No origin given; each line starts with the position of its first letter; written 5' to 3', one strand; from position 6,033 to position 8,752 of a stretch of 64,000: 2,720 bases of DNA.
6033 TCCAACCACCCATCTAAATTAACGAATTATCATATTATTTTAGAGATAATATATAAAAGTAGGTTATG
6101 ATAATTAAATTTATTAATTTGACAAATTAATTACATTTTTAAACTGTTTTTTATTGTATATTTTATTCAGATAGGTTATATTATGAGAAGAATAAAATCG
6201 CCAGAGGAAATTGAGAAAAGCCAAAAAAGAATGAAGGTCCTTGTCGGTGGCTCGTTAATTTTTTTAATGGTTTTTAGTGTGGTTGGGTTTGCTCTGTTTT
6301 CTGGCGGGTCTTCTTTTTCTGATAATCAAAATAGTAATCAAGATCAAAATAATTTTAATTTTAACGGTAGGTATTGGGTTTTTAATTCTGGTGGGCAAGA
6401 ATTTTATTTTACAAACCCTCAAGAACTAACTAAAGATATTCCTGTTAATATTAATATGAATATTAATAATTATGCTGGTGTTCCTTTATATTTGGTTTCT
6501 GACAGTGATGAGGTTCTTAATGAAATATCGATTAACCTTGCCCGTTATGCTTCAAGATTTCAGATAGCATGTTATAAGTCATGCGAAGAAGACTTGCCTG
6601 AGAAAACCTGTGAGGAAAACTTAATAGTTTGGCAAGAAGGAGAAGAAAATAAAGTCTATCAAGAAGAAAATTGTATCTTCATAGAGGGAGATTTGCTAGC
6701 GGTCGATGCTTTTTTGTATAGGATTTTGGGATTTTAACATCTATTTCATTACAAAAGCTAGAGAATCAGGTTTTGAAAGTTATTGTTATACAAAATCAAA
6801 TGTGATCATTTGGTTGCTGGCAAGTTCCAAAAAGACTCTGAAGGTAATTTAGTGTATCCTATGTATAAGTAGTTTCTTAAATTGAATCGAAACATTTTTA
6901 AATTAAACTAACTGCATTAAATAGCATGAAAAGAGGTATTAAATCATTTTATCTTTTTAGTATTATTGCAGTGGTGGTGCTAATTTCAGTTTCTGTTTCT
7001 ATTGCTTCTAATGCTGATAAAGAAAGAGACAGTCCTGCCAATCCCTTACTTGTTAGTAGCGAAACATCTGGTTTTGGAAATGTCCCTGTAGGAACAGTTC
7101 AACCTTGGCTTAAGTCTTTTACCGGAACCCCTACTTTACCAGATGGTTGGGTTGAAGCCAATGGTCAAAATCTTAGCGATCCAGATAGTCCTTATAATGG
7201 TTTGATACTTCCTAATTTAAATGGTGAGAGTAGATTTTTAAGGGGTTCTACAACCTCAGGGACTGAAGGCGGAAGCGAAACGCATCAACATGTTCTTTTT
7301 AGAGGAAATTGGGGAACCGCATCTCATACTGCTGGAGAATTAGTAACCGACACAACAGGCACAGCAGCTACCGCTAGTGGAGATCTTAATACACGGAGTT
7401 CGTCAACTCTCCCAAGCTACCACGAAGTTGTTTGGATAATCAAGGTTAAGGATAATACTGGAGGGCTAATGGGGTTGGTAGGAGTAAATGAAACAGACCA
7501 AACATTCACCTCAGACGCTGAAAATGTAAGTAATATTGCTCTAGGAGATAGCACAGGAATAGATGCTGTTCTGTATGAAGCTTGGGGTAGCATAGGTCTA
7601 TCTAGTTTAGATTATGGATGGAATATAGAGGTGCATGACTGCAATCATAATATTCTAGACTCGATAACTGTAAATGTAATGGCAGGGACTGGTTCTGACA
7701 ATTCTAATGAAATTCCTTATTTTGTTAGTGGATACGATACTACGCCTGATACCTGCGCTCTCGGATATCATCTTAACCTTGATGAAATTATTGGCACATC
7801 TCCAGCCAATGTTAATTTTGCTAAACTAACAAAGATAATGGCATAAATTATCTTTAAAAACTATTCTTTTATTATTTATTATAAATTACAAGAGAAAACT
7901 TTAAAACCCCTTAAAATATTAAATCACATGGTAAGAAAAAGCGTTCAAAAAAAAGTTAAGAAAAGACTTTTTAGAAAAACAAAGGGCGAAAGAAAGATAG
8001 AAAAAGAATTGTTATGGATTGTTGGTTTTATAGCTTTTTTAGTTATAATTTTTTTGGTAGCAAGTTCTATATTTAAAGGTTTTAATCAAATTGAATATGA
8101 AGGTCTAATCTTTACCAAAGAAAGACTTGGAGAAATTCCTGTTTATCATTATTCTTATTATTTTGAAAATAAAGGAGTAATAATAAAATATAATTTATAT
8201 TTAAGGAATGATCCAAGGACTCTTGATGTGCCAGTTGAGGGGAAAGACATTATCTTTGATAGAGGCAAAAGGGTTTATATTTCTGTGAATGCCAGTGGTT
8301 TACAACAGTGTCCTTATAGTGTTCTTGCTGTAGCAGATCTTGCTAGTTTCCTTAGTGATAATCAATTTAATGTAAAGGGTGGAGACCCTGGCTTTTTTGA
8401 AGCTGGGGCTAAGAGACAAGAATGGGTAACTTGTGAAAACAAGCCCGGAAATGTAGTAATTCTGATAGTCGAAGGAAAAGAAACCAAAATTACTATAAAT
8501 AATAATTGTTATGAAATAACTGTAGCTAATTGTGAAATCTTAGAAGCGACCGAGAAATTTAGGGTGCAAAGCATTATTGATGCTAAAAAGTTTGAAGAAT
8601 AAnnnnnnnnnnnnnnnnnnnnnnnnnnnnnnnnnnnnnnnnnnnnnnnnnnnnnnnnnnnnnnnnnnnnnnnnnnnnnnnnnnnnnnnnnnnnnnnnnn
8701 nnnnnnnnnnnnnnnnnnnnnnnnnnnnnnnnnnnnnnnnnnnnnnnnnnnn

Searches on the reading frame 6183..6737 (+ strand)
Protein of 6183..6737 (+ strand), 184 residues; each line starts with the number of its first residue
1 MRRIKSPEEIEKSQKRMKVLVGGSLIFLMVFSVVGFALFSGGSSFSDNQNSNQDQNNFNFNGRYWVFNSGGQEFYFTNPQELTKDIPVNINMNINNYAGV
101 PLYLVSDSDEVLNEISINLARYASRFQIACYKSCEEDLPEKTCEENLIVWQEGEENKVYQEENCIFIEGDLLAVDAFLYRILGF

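Call 15: search_protein_families(library=ncbifam, proteins=[window:6183-6737:+], max_evalue=0.01)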
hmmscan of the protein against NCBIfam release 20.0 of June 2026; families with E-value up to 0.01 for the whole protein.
window:6183-6737:+ (184 aa): 0 families

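Call 16: search_protein_families(library=pfam, proteins=[window:6183-6737:+], max_evalue=0.01)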
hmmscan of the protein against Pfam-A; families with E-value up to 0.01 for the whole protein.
window:6183-6737:+ (184 aa): 0 families

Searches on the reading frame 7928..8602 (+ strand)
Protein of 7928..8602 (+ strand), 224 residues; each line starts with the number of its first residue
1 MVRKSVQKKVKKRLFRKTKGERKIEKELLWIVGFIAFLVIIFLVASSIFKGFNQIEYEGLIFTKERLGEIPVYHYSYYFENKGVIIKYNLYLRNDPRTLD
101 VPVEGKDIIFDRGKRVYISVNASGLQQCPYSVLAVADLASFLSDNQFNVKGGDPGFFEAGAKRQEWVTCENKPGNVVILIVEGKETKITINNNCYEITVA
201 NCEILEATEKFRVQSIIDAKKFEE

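Call 15: search_protein_families(library=ncbifam, proteins=[window:7928-8602:+], max_evalue=0.01)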
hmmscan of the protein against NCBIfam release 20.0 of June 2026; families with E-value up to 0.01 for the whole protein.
window:7928-8602:+ (224 aa): 0 families

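Call 16: search_protein_families(library=pfam, proteins=[window:7928-8602:+], max_evalue=0.01)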
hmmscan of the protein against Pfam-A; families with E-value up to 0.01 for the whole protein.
window:7928-8602:+ (224 aa): 0 families
